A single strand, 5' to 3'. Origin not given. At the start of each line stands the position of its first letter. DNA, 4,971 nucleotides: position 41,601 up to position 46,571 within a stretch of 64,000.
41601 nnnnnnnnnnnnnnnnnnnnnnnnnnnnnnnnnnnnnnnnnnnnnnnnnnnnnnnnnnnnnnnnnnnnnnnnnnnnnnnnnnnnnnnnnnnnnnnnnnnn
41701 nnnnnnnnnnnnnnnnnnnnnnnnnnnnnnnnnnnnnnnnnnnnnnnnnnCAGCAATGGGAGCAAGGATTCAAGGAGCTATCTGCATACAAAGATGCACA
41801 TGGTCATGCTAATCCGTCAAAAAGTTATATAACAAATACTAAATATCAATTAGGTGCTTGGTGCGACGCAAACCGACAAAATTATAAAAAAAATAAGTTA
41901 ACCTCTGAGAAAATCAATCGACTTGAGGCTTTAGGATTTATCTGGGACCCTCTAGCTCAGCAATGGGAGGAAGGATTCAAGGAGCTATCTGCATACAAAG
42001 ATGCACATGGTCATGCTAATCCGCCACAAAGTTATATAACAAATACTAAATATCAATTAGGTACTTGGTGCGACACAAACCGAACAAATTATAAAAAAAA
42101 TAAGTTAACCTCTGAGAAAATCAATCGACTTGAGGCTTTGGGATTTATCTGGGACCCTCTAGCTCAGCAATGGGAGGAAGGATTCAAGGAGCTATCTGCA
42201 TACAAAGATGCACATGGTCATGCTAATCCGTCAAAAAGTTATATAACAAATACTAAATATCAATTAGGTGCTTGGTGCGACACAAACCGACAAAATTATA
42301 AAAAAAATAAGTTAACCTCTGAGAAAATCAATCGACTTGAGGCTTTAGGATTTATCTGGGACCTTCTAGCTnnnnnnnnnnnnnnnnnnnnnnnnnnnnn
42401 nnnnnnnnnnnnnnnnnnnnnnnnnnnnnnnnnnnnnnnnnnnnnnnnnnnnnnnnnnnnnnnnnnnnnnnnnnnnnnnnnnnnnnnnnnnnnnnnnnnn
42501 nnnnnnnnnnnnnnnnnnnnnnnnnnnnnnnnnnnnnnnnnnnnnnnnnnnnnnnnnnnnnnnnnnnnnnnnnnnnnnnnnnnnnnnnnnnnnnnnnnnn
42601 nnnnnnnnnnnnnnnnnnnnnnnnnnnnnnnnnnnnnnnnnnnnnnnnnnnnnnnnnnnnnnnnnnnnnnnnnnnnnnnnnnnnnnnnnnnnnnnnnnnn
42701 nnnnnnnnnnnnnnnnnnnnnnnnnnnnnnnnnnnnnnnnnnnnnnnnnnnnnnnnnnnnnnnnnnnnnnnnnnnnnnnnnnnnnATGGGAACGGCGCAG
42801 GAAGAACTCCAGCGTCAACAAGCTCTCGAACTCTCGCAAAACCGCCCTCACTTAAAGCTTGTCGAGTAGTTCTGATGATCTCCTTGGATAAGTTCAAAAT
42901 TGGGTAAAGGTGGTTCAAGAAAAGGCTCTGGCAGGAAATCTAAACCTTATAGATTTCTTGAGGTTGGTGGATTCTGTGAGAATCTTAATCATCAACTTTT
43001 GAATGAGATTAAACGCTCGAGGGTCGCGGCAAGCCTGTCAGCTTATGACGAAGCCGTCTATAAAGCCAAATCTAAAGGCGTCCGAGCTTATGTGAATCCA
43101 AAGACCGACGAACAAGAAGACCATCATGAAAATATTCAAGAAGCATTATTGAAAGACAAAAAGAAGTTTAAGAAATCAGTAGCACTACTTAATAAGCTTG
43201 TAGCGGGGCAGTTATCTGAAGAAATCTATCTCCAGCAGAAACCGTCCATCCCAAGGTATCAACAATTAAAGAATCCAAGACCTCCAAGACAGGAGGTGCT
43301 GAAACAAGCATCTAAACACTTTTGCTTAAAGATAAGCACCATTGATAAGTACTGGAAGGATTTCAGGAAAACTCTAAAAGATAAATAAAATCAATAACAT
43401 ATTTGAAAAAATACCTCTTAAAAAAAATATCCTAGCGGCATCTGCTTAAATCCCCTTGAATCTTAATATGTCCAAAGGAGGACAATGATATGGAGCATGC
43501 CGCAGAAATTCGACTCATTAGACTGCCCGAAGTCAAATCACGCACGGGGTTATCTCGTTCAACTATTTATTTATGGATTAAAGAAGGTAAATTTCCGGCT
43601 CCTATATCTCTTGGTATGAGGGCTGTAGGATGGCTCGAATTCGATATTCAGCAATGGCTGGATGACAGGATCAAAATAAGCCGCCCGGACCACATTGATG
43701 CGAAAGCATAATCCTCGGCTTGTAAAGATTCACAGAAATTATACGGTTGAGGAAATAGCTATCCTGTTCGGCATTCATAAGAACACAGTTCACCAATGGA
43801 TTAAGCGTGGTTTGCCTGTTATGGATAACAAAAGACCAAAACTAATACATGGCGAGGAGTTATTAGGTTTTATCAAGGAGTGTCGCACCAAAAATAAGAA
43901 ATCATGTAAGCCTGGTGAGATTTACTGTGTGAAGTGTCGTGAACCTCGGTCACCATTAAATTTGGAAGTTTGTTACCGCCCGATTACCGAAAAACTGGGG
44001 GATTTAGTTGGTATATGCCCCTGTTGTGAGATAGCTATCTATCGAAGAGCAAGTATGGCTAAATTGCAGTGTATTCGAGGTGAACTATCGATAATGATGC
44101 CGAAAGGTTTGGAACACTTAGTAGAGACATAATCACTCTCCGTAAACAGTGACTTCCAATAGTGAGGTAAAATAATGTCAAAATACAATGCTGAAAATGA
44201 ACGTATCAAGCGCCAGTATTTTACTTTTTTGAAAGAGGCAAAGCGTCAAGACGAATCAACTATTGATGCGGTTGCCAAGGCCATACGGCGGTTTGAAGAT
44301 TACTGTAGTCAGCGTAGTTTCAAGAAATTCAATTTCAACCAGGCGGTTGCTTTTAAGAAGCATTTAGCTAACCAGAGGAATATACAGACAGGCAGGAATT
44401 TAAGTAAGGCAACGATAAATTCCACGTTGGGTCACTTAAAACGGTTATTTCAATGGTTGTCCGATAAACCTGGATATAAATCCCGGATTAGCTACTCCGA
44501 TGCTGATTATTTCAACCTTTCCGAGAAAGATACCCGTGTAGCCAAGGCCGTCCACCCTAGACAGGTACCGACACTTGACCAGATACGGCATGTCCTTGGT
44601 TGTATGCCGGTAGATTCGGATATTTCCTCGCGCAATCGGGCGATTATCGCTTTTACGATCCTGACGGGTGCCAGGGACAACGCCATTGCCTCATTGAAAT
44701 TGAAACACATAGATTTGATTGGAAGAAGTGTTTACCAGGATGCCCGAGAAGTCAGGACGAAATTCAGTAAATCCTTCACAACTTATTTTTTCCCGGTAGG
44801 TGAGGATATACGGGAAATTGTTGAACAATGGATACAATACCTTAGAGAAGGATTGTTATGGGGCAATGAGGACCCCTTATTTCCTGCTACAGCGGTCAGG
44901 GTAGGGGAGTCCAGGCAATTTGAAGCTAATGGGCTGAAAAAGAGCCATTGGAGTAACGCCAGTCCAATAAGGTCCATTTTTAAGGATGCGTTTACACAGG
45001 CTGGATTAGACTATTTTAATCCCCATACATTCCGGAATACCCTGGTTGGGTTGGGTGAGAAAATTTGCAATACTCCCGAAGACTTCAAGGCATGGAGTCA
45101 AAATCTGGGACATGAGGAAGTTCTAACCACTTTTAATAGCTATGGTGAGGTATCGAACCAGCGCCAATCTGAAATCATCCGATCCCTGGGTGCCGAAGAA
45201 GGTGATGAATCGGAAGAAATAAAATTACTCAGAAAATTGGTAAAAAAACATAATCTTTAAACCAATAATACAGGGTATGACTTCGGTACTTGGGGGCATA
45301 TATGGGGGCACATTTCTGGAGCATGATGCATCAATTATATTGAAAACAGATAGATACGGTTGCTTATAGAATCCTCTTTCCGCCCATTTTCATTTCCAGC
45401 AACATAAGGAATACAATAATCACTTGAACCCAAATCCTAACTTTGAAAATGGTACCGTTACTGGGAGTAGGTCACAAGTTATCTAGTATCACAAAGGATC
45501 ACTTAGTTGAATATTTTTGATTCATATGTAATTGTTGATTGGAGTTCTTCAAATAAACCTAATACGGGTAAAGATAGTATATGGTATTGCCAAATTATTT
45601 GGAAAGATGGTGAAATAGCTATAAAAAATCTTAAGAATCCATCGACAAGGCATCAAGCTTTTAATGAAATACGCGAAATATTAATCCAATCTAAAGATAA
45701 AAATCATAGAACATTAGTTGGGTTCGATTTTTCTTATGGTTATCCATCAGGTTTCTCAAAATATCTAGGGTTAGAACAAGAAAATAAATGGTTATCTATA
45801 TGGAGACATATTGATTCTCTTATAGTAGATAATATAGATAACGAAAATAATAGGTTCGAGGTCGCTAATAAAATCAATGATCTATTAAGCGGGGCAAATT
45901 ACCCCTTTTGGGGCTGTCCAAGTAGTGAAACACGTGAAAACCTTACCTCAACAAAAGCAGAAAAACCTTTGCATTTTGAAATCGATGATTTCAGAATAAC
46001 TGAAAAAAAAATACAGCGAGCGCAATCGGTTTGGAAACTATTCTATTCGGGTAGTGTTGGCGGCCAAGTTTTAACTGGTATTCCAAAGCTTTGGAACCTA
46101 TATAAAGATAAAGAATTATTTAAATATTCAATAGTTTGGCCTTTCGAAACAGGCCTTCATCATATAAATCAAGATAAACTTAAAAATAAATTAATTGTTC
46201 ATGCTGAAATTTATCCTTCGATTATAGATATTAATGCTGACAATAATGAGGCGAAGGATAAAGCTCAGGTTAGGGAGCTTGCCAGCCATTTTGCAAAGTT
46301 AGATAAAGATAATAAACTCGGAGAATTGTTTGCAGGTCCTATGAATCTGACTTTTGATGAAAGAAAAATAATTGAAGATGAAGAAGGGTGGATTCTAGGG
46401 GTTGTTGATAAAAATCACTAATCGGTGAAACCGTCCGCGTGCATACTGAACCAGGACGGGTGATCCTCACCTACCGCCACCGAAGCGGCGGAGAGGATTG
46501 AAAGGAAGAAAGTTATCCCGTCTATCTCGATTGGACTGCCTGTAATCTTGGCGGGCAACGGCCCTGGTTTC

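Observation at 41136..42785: Eight near-identical 207-bp tandem repeats inside a CDS, with variation confined to a few codon positions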

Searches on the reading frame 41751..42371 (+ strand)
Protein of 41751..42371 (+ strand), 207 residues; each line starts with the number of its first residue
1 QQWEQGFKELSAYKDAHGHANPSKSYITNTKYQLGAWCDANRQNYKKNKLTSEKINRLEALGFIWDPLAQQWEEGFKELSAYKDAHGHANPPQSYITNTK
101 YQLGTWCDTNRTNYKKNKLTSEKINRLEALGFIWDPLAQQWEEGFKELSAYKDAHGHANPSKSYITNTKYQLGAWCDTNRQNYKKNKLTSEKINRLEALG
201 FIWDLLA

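Call 64: predict_structure(alignment_id=A2)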
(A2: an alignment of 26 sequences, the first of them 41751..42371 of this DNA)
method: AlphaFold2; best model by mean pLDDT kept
length: 207 residues; sequences in the alignment: 26
mean_pLDDT: 96.0   pTM: 0.74
mean pLDDT of the five models: 96.0, 95.6, 94.9, 94.1, 94.1
residues with pLDDT >= 90: 202; 70-90: 5; 50-70: 0; < 50: 0
segments of 3 or more residues with pLDDT < 50: none
pLDDT, mean of each block of 10 residues (from residue 1): 96 96 95 97 97 97 94 97 97 95 97 96 97 93 97 97 95 97 96 97 90
secondary structure, 60 per line:
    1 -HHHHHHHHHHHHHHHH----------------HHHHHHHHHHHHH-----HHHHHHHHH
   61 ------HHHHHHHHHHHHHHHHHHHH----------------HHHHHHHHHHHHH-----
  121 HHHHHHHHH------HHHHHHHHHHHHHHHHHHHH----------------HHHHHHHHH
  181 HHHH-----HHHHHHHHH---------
elements in order: H2-17 H34-46 H52-60 H67-86 H103-115 H121-129 H136-155 H172-184 H190-198

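Call 67: fold_search(model_id=the predicted structure, library=pdb)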
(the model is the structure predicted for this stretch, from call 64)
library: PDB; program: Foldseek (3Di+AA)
matches with E <= 10: 16; with E <= 0.001: 0
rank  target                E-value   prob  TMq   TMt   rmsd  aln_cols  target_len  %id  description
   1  6pfv_G                3.5e+00  0.02  0.15  0.14  19.8       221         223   14  Structure of S. venezuelae RisG-WhiG-c-di-GMP complex: orthorhombic crystal form (released 2019-11-13)
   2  6pfj_A                4.9e+00  0.06  0.17  0.16   9.4        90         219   17  Structure of S. venezuelae RsiG-WhiG-(ci-di-GMP) complex, P64 crystal form (released 2019-11-13)
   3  8e1e_A                4.9e+00  0.02  0.13  0.13  15.5       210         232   12  Scaffolding protein functional sites using deep learning (released 2023-08-16)
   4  2w4s_B                5.2e+00  0.10  0.13  0.28   7.8        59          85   14  novel RNA-binding domain in Cryptosporidium parvum at 2.5 angstrom resolution (released 2009-12-29)
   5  7ebu_C                5.2e+00  0.03  0.15  0.15  18.3       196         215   11  Crystal structure of Aedes aegypti Noppera-bo, glutathione S-transferase epsilon 8, in Daidzein- and glutathione-bound (released 2022-01-26)
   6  1wdl_A                5.2e+00  0.02  0.12  0.06  14.2       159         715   12  fatty acid beta-oxidation multienzyme complex from Pseudomonas fragi, form II (native4) (released 2004-07-27)
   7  8idy_u                6.9e+00  0.03  0.21  0.12  16.9       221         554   13  human nuclear pre-60S ribosomal particle - State F (released 2023-08-09)
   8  6pfv_A                7.3e+00  0.03  0.19  0.18  12.2       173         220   14  Structure of S. venezuelae RisG-WhiG-c-di-GMP complex: orthorhombic crystal form (released 2019-11-13)
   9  1t3w_A                7.3e+00  0.02  0.15  0.18  14.8       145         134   15  Crystal Structure of the E.coli DnaG C-terminal domain (residues 434 to 581) (released 2004-11-02)
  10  9fmd_I                7.3e+00  0.02  0.17  0.08  12.8       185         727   13  Integrative model of the human post-catalytic spliceosome (P-complex) (released 2024-07-10)
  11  2jas_C                7.3e+00  0.01  0.10  0.10  20.5       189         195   15  Structure of deoxyadenosine kinase from M.mycoides with bound dATP (released 2007-01-03)
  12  6lk8_b                7.7e+00  0.02  0.18  0.10  16.2       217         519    9  Structure of Xenopus laevis Cytoplasmic Ring subunit. (released 2021-07-21)
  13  8ap8_h                8.6e+00  0.02  0.19  0.25  17.4       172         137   12  Peripheral stalk of Trypanosoma brucei mitochondrial ATP synthase (released 2022-10-26)
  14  8ink_N                8.6e+00  0.02  0.18  0.13  15.3       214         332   11  human nuclear pre-60S ribosomal particle - State D (released 2023-08-09)
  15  1wdl_B                8.6e+00  0.01  0.12  0.06  13.5       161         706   12  fatty acid beta-oxidation multienzyme complex from Pseudomonas fragi, form II (native4) (released 2004-07-27)
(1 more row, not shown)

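Call 72: fold_search(model_id=the predicted structure, library=viral)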
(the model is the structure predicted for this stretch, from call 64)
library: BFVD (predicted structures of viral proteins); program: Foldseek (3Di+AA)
matches with E <= 10: 60; with E <= 0.001: 11
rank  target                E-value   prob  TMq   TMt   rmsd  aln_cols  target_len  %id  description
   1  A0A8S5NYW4            6.6e-13  1.00  0.44  0.24  13.8       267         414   25  Helicase associated domain [Siphoviridae sp. ctNU74]
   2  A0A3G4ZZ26            1.1e-11  1.00  0.65  0.30   5.1       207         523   29  Superfamily II helicase (Fragment) [Faunusvirus sp.]
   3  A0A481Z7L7            1.3e-11  1.00  0.48  0.12  10.0       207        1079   26  Helicase [Pithovirus LCPAC304]
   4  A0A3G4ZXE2            1.5e-10  1.00  0.53  0.44   8.2       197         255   26  Superfamily II helicase [Faunusvirus sp.]
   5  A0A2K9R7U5            2.7e-10  1.00  0.85  0.55   2.6       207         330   25  (no name in the UniProt tables at hand)
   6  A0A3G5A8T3            3.5e-10  1.00  0.61  0.17   5.5       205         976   25  Superfamily II helicase [Hyperionvirus sp.]
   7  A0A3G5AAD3            4.2e-08  1.00  0.37  0.23  12.6       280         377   17  Helicase-associated domain-containing protein [Hyperionvirus sp.]
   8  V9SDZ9                8.7e-06  1.00  0.52  0.22   6.1       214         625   19  Bacteriophage T5 Orf172 DNA-binding domain-containing protein [Tunisvirus fontaine2]
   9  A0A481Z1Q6            1.1e-04  1.00  0.68  0.18   4.4       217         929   18  Helicase [Pithovirus LCPAC001]
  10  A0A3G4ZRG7            1.8e-04  1.00  0.53  0.14   7.4       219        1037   15  DEAD/SNF2-like helicase [Terrestrivirus sp.]
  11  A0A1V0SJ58            2.6e-04  0.99  0.22  0.07  17.6       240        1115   19  Superfamily II helicase [Klosneuvirus KNV1]
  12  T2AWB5                2.5e-03  1.00  0.53  0.57   4.5       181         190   22  (no name in the UniProt tables at hand)
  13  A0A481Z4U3            6.7e-02  0.60  0.25  0.07  13.2       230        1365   14  Type III restriction enzyme, res subunit [Pithovirus LCPAC001]
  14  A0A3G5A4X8            1.8e-01  0.72  0.25  0.40  13.3       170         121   16  Superfamily II helicase (Fragment) [Homavirus sp.]
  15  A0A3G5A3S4            2.5e-01  0.63  0.30  0.14   8.0       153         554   16  DEAD/SNF2-like helicase [Harvfovirus sp.]
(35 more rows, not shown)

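Call 73: search_solved_structures(query=A2, max_evalue=1, show_alignments=2)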
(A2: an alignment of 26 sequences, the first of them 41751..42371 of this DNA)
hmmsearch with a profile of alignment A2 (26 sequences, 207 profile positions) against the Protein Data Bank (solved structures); distinct sequences matched with E-value up to 1: 3.
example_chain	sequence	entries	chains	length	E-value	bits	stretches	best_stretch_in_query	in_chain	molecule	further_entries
2kta_A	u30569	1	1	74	1.9e-07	34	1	3-69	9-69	Putative helicase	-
7d7p_A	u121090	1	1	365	0.063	16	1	39-123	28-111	Phosphodiesterase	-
9hac_B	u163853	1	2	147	0.099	15.4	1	48-164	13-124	BBF-14_binder4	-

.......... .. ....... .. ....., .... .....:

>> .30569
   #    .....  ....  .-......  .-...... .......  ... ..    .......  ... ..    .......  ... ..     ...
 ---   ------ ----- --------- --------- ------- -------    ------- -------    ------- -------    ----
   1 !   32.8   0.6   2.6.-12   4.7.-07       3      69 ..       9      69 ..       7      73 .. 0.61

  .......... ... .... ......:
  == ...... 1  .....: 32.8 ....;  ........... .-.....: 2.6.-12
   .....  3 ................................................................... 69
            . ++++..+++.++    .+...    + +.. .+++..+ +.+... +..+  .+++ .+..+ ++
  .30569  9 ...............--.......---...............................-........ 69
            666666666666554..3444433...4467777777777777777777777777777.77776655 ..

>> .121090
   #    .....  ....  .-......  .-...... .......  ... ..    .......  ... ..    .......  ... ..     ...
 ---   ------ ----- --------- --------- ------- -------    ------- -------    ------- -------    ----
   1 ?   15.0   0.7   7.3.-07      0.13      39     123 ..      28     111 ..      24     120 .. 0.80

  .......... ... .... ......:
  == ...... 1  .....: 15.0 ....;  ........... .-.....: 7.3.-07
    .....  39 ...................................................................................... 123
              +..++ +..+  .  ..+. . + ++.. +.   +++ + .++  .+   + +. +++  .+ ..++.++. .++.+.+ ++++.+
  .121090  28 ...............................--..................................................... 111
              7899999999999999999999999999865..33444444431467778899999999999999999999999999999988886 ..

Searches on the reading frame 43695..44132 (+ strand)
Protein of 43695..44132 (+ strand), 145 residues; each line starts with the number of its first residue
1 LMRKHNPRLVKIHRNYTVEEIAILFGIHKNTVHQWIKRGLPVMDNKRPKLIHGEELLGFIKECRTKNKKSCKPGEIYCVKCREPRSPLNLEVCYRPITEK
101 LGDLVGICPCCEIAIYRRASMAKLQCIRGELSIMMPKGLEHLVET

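Call 7: search_protein_families(library=padloc, proteins=[window:43695-44132:+], max_evalue=0.01)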
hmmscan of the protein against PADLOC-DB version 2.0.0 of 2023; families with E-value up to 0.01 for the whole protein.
window:43695-44132:+ (145 aa): 1 family
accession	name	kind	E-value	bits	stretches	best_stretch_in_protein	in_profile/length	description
PDLC04133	mad1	-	8.1e-05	20.9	1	13-41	3-31/60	mads_1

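Call 8: search_protein_families(library=ncbifam, proteins=[window:43695-44132:+], max_evalue=0.01)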
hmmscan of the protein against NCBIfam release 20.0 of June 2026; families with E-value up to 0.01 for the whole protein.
window:43695-44132:+ (145 aa): 1 family
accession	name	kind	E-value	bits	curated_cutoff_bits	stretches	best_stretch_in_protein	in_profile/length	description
TIGR01764.1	excise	domain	0.00047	20.5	28.8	1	16-39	2-25/49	excisionase family DNA-binding protein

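Call 15: search_protein_families(library=pfam, proteins=[window:43695-44132:+], max_evalue=0.001)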
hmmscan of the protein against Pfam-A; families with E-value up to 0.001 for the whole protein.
window:43695-44132:+ (145 aa): 5 families
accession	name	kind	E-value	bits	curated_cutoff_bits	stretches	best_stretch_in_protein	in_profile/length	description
PF12728.13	HTH_17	-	1e-06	29.3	27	1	16-63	2-50/51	Helix-turn-helix domain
PF13613.12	HTH_Tnp_4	-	3.6e-06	26.9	27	1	9-45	13-49/53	Helix-turn-helix of DDE superfamily endonuclease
PF13384.12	HTH_23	-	6.1e-06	26.3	24.6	1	15-38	17-40/50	Homeodomain-like domain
PF08281.18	Sigma70_r4_2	-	0.00013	22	25.7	1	16-40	27-51/54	Sigma-70, region 4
PF06056.18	Terminase_5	-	0.00026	21.3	20.3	1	13-38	11-36/58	Putative ATPase subunit of terminase (gpP-like)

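Call 84: search_protein_families(library=phrogs, proteins=[window:43695-44132:+], max_evalue=0.001)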
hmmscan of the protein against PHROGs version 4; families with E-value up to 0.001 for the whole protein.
window:43695-44132:+ (145 aa): 0 families

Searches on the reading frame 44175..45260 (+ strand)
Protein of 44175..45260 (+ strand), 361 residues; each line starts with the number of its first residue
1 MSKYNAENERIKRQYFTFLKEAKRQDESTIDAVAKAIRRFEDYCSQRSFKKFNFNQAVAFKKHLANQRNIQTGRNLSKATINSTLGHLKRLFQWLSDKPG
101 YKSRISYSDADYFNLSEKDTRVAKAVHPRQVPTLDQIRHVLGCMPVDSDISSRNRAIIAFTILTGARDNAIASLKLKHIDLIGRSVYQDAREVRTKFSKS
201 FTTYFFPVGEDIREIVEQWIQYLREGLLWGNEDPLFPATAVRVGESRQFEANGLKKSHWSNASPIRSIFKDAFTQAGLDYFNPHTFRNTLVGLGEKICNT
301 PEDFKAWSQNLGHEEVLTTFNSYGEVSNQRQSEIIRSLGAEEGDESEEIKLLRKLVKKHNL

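Call 7: search_protein_families(library=padloc, proteins=[window:44175-45260:+], max_evalue=0.01)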
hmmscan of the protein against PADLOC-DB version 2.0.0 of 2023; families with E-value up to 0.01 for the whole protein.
window:44175-45260:+ (361 aa): 0 families

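Call 8: search_protein_families(library=ncbifam, proteins=[window:44175-45260:+], max_evalue=0.01)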
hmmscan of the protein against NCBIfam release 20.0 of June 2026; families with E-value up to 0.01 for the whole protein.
window:44175-45260:+ (361 aa): 7 families
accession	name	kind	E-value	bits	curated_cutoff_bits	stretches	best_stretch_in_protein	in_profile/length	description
NF002331.0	PRK01287.1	subfamily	6.1e-13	48.5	371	1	13-226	31-229/365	site-specific tyrosine recombinase XerC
NF040815.2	recomb_XerA_Arch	equivalog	4.2e-12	46.2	220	1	15-186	2-146/263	site-specific tyrosine recombinase/integron integrase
TIGR02224.1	recomb_XerC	equivalog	1.9e-11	43.9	335.15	1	14-333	2-284/295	tyrosine recombinase XerC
TIGR02225.1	recomb_XerD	equivalog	3.1e-10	39.9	329.6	1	14-333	2-281/290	site-specific tyrosine recombinase XerD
NF001399.0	PRK00283.1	subfamily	1.3e-09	37.7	279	1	13-334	10-291/300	tyrosine recombinase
NF003462.0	PRK05084.1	equivalog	6.5e-08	31.7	267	0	48-99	70-124/360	tyrosine recombinase XerS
TIGR02249.1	integrase_gron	subfamily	4.2e-06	26.3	265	0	246-336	224-310/315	integron integrase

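Call 15: search_protein_families(library=pfam, proteins=[window:44175-45260:+], max_evalue=0.001)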
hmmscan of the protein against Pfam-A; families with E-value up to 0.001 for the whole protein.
window:44175-45260:+ (361 aa): 3 families
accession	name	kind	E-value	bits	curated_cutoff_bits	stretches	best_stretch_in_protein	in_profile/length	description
PF00589.27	Phage_integrase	-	1.7e-10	41.4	27.1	1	137-329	8-171/172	Phage integrase family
PF13495.12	Phage_int_SAM_4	-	5e-07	30.5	27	1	21-98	10-81/85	Phage integrase, N-terminal SAM-like domain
PF02899.23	Phage_int_SAM_1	-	0.0002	22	22.3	1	14-96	3-80/83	Phage integrase, N-terminal SAM-like domain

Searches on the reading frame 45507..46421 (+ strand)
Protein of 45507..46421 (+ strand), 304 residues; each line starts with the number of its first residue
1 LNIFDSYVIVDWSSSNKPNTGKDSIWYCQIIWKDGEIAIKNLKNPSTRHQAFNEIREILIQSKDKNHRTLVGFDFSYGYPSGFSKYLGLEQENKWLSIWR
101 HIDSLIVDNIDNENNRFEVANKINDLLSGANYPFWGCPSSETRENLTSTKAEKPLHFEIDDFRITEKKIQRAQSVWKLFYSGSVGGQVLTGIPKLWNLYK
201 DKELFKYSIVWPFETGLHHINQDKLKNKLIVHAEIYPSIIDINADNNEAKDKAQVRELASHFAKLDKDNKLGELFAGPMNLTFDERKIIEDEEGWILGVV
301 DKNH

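Call 7: search_protein_families(library=padloc, proteins=[window:45507-46421:+], max_evalue=0.01)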
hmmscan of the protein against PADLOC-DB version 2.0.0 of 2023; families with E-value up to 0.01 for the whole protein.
window:45507-46421:+ (304 aa): 0 families

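Call 8: search_protein_families(library=ncbifam, proteins=[window:45507-46421:+], max_evalue=0.01)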
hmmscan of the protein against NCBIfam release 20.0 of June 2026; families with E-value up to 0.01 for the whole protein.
window:45507-46421:+ (304 aa): 1 family
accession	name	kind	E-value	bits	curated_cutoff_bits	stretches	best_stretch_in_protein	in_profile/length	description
NF011066.0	PRK14495.1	equivalog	4.6e-34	118.2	596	1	4-300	167-442/452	putative molybdopterin-guanine dinucleotide biosynthesis protein MobB/unknown domain fusion protein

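Call 15: search_protein_families(library=pfam, proteins=[window:45507-46421:+], max_evalue=0.001)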
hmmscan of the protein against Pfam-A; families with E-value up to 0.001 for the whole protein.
window:45507-46421:+ (304 aa): 0 families

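Call 84: search_protein_families(library=phrogs, proteins=[window:45507-46421:+], max_evalue=0.001)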
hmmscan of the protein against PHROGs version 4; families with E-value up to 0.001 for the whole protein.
window:45507-46421:+ (304 aa): 0 families
